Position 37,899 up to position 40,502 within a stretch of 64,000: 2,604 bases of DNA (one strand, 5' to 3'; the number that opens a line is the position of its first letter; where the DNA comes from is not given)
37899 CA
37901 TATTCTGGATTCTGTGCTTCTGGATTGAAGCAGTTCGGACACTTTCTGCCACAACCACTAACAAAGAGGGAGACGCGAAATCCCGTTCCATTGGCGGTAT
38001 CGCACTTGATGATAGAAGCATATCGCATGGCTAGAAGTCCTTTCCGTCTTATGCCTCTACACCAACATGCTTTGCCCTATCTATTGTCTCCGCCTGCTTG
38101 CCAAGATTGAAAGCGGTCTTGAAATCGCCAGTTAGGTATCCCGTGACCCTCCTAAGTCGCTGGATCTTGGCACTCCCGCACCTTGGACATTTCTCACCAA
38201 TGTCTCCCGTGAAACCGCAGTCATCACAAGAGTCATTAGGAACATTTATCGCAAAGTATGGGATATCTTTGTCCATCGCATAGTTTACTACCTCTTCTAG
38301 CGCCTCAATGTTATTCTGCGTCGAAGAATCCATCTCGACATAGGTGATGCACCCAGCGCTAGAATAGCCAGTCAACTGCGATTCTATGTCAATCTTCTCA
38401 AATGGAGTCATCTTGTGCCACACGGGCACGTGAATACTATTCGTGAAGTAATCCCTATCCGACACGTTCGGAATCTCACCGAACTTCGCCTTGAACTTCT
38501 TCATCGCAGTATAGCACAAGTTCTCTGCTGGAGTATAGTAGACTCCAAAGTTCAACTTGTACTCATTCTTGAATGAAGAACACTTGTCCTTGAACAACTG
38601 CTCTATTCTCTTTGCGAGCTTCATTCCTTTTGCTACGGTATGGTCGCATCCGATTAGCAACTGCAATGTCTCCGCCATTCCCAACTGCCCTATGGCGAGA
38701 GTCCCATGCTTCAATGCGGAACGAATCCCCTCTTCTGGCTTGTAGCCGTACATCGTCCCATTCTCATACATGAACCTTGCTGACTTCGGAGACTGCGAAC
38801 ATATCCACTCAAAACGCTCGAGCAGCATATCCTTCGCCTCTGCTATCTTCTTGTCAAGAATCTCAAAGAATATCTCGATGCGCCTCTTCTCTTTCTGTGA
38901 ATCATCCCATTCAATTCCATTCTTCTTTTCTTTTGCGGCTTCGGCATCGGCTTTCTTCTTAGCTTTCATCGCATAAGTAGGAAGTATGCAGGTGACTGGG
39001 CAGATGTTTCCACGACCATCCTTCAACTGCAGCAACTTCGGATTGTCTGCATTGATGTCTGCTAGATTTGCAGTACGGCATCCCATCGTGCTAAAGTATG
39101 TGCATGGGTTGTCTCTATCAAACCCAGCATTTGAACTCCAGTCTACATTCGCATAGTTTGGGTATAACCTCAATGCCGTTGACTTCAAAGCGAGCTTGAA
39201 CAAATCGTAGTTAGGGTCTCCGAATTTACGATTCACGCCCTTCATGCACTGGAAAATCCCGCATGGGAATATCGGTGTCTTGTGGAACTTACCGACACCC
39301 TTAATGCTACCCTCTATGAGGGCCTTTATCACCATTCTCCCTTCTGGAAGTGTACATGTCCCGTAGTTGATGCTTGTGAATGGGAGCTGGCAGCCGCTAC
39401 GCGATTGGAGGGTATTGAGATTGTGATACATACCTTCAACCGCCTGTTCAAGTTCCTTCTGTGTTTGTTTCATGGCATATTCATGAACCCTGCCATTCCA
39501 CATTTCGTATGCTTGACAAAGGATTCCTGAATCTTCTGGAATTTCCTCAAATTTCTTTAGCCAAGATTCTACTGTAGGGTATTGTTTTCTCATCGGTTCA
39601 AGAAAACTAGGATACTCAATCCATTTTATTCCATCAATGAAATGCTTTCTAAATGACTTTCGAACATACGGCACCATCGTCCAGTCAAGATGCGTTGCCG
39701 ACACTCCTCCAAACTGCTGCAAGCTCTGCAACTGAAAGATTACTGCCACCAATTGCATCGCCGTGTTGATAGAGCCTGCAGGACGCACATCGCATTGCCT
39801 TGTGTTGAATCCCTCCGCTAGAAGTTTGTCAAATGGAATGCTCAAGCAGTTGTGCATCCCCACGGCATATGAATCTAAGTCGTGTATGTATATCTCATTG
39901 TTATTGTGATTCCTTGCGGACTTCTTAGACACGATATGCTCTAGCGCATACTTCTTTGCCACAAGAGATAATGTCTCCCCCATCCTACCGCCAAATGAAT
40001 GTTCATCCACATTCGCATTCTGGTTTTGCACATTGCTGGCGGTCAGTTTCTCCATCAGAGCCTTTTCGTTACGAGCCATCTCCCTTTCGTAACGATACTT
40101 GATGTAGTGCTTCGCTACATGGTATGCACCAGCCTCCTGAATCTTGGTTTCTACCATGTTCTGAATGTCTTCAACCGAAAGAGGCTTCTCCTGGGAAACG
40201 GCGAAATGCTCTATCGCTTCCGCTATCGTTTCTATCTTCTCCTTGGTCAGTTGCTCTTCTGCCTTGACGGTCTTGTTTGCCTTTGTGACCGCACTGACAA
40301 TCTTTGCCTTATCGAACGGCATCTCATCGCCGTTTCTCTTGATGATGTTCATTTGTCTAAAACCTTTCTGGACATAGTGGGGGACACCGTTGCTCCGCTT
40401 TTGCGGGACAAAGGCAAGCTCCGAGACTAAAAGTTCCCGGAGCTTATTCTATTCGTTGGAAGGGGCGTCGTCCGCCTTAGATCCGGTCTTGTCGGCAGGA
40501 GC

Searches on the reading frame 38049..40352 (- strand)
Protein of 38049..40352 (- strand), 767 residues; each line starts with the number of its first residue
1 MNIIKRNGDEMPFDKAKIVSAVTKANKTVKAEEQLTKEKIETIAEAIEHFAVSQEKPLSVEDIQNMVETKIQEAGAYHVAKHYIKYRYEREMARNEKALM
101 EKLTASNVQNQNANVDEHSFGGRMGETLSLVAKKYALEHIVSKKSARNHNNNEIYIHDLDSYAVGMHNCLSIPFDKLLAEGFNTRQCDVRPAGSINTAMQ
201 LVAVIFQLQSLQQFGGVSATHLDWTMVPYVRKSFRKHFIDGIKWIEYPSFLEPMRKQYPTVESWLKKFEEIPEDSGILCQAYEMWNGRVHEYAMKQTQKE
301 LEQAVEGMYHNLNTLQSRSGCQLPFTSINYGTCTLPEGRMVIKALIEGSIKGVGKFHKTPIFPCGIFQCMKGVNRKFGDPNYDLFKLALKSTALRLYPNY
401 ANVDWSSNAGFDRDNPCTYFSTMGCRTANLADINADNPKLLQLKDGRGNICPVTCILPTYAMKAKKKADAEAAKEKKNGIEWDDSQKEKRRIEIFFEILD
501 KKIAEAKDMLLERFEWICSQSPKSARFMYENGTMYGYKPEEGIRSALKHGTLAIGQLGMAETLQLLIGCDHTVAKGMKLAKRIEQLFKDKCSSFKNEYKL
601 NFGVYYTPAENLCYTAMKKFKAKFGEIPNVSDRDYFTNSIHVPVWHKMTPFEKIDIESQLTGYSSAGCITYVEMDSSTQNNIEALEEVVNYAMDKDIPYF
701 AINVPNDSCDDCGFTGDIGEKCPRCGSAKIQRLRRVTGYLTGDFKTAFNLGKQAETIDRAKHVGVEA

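Call 3: search_protein_families(library=pfam, proteins=[window:38049-40352:-], max_evalue=0.01)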
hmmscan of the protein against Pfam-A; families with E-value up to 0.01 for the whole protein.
window:38049-40352:- (767 aa): 4 families
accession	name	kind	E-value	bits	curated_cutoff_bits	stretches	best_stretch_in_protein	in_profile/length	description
PF13597.11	NRDD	-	1.6e-145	486.4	26.2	1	112-762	2-562/562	Anaerobic ribonucleoside-triphosphate reductase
PF03477.21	ATP-cone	-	5.1e-19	69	25.8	1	1-91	1-87/88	ATP cone domain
PF01228.26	Gly_radical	-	5e-09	37.1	22.2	1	646-740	3-102/106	Glycine radical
PF11230.13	YjjI-like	-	0.0037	16.1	23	0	620-706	355-437/485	Glycyl radical enzyme YjjI-like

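Call 39: search_solved_structures(query=window:38049-40352:-, max_evalue=1e-10, show_alignments=0)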
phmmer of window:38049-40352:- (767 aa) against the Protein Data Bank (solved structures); distinct sequences matched with E-value up to 1e-10: 5.
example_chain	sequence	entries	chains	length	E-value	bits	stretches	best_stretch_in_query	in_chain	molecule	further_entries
8p23_A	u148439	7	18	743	2.8e-110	372.8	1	2-766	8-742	Anaerobic ribonucleoside-triphosphate reductase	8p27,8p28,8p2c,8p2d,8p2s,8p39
9d3x_A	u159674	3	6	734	3.4e-85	289.8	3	493-763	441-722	Anaerobic ribonucleoside-triphosphate reductase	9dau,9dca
1h78_A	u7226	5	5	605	3.7e-70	240.1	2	291-762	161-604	ANAEROBIC RIBONUCLEOTIDE-TRIPHOSPHATE REDUCTASE LARGE CHAIN | ANAEROBIC RIBONUCLEOTIDE-TRIPHOSPHATE REDUCTASE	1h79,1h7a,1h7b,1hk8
4coi_A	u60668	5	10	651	1.1e-11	46.7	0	564-749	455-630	ANAEROBIC RIBONUCLEOSIDE-TRIPHOSPHATE REDUCTASE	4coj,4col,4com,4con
4u3e_A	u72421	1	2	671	1.2e-11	46.6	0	564-749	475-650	Ribonucleoside triphosphate reductase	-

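Call 42: search_solved_structures(query=window:38049-40352:-, max_evalue=1e-60, show_alignments=3)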
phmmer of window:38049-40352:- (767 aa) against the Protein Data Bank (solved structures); distinct sequences matched with E-value up to 1e-60: 3.
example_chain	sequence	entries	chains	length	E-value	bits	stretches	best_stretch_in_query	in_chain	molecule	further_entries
8p23_A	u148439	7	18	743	2.8e-110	372.8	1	2-766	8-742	Anaerobic ribonucleoside-triphosphate reductase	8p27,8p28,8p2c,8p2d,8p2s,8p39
9d3x_A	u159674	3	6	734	3.4e-85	289.8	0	493-763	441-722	Anaerobic ribonucleoside-triphosphate reductase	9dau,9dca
1h78_A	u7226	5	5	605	3.7e-70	240.1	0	291-762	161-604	ANAEROBIC RIBONUCLEOTIDE-TRIPHOSPHATE REDUCTASE LARGE CHAIN | ANAEROBIC RIBONUCLEOTIDE-TRIPHOSPHATE REDUCTASE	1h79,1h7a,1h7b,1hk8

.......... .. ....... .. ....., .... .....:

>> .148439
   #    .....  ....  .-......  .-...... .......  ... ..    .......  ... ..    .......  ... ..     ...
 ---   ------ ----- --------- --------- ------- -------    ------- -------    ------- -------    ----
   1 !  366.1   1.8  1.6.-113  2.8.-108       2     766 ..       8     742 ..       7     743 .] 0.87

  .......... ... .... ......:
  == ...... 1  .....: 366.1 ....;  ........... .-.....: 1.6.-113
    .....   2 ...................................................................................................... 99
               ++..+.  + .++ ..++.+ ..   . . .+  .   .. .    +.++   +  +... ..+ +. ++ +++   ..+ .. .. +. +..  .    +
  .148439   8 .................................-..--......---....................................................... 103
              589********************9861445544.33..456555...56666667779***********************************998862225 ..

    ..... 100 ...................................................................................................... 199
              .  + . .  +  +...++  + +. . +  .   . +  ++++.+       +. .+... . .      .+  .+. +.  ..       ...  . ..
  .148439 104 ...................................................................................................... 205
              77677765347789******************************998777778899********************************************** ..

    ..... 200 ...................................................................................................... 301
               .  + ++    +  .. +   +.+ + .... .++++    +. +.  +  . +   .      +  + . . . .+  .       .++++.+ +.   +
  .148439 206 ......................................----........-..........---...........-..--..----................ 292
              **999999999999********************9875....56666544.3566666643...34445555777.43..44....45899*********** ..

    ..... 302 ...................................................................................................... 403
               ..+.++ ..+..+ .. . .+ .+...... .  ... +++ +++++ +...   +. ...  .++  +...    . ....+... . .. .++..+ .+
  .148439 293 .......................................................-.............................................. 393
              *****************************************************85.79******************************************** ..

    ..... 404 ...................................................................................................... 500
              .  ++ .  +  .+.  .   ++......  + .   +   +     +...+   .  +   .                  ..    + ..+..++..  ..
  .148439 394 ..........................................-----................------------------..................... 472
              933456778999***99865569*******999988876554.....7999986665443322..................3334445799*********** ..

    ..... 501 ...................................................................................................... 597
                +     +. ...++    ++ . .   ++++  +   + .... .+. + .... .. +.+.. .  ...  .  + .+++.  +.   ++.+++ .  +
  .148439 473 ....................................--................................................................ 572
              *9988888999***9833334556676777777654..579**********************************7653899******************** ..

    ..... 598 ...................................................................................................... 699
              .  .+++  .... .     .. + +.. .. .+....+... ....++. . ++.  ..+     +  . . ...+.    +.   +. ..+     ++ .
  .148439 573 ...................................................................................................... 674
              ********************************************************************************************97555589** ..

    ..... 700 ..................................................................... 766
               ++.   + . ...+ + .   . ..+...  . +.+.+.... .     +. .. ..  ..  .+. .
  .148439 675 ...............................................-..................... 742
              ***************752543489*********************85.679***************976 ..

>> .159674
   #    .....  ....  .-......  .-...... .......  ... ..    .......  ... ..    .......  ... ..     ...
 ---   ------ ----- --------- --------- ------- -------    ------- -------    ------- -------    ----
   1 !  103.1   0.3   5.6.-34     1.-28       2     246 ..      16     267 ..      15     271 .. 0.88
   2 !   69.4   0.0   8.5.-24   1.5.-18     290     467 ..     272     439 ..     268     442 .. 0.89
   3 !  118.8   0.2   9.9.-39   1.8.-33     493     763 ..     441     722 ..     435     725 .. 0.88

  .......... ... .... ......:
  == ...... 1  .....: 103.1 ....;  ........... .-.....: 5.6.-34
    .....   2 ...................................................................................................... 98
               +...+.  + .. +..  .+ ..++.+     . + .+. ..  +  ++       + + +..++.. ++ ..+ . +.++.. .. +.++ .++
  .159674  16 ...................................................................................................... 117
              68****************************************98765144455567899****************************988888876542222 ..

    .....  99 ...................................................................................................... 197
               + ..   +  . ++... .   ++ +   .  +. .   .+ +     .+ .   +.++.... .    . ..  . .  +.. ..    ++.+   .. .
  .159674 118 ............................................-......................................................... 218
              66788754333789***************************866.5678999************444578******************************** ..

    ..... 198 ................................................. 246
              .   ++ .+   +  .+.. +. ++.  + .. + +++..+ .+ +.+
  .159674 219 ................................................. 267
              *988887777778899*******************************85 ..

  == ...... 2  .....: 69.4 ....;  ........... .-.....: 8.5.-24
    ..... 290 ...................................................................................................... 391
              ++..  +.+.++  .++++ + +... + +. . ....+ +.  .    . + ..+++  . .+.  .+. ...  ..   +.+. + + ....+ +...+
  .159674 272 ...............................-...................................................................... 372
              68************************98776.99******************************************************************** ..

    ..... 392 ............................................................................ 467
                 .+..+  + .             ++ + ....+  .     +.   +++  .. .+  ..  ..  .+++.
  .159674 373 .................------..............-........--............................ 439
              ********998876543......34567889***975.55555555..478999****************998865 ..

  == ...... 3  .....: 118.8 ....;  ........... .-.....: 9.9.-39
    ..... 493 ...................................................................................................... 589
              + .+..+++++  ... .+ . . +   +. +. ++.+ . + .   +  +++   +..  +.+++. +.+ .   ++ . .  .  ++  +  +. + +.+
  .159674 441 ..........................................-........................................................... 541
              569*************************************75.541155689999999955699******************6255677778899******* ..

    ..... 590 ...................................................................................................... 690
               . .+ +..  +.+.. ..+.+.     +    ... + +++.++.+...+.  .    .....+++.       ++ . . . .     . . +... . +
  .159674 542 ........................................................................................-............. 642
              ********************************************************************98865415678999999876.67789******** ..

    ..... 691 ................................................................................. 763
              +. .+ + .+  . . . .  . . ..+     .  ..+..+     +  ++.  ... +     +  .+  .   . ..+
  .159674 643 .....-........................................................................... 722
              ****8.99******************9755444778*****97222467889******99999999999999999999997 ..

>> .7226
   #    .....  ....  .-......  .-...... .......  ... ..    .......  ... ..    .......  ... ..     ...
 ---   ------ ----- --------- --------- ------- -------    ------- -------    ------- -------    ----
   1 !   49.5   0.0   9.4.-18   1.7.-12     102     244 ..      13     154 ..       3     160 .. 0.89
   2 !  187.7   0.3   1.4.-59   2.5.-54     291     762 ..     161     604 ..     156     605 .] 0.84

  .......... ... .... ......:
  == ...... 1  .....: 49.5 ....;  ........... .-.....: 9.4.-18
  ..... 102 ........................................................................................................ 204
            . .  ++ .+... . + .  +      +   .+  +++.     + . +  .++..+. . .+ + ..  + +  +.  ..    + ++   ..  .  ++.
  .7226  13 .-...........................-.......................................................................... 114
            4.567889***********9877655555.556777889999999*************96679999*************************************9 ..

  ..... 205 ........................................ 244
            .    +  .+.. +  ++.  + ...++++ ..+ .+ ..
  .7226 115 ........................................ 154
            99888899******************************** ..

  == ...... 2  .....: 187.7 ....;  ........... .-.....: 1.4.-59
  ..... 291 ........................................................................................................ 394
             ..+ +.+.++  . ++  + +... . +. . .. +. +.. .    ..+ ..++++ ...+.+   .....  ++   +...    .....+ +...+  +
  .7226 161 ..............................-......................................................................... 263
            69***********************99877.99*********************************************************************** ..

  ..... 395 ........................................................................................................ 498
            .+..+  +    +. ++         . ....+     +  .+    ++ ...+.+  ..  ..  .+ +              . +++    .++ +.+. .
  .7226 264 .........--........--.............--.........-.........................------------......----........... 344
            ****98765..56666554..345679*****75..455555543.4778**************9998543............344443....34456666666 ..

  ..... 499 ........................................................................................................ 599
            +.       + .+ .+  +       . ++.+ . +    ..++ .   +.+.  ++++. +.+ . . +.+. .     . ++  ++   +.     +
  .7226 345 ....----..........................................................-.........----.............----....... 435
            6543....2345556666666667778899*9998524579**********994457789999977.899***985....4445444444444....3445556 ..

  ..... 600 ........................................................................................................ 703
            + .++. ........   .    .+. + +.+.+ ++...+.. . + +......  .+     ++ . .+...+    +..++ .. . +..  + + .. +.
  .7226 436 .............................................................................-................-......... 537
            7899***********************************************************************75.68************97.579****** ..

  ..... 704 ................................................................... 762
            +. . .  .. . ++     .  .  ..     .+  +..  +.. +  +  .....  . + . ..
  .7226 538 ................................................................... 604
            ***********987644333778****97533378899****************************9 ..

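Call 81: find_homologous_proteins(query=window:38049-40352:-)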
Query window:38049-40352:- (767 aa): 8000 proteins with E <= 0.001 among 8000 candidates; the best 120 are listed.
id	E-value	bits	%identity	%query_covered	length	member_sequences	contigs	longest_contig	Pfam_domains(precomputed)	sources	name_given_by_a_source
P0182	0.0e+0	1791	100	100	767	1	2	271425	PF03477.22,PF01228.27,PF13597.12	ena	-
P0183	0.0e+0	1723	95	100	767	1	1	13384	PF03477.22,PF01228.27,PF13597.12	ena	-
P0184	0.0e+0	1723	95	100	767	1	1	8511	PF03477.22,PF01228.27,PF13597.12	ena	-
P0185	0.0e+0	1608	92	100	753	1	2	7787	PF03477.22,PF01228.27,PF13597.12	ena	-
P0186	0.0e+0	1604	92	100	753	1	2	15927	PF03477.22,PF01228.27,PF13597.12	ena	-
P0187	0.0e+0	1602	92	100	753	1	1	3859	PF03477.22,PF01228.27,PF13597.12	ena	-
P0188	0.0e+0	1576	90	78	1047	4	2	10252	PF03477.22,PF01228.27,PF13597.12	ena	-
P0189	0.0e+0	1572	90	100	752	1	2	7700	PF03477.22,PF01228.27,PF13597.12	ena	-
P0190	0.0e+0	1570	90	100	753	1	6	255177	PF03477.22,PF01228.27,PF13597.12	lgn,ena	-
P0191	0.0e+0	1523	86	100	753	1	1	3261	PF03477.22,PF01228.27,PF13597.12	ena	-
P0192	0.0e+0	1513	86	100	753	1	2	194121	PF03477.22,PF01228.27,PF13597.12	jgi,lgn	jgi:ribonucleoside-triphosphate reductase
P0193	0.0e+0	1511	86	100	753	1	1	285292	PF03477.22,PF01228.27,PF13597.12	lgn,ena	-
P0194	0.0e+0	1511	85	100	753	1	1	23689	PF03477.22,PF01228.27,PF13597.12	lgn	-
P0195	0.0e+0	1506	85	100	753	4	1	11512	PF03477.22,PF01228.27,PF13597.12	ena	-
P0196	0.0e+0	1505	85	100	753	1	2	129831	PF03477.22,PF01228.27,PF13597.12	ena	-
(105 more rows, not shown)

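Call 82: find_encoding_contigs(protein=P0193, flank=7000, max_places=2)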
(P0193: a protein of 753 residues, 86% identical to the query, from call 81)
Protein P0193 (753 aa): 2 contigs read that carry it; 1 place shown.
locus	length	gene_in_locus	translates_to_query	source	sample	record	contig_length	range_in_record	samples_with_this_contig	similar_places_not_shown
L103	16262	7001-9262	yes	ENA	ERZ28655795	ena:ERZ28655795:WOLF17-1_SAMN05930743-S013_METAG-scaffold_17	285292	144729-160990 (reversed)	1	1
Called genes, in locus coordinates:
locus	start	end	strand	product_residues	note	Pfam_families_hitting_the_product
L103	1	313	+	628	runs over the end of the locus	-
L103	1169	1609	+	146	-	-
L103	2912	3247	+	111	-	-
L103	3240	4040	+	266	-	PF00149:Metallophos, PF12850:Metallophos_2 (weak)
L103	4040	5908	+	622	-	PF01807:Zn_ribbon_DnaG, PF08275:DNAG_N, PF01751:Toprim (weak), PF13155:Toprim_2, PF13362:Toprim_3, PF13662:Toprim_4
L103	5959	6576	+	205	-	-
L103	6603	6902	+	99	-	-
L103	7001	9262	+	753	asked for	PF03477:ATP-cone, PF13597:NRDD, PF01228:Gly_radical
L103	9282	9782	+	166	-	PF13353:Fer4_12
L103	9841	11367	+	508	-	-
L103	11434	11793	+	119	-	-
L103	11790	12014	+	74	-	-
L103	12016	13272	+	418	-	PF21189:PHA02142, PF09414:RNA_ligase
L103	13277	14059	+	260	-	-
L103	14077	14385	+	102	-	PF11195:Tad2-like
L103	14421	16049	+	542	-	PF01145:Band_7, PF15975:Flot (weak)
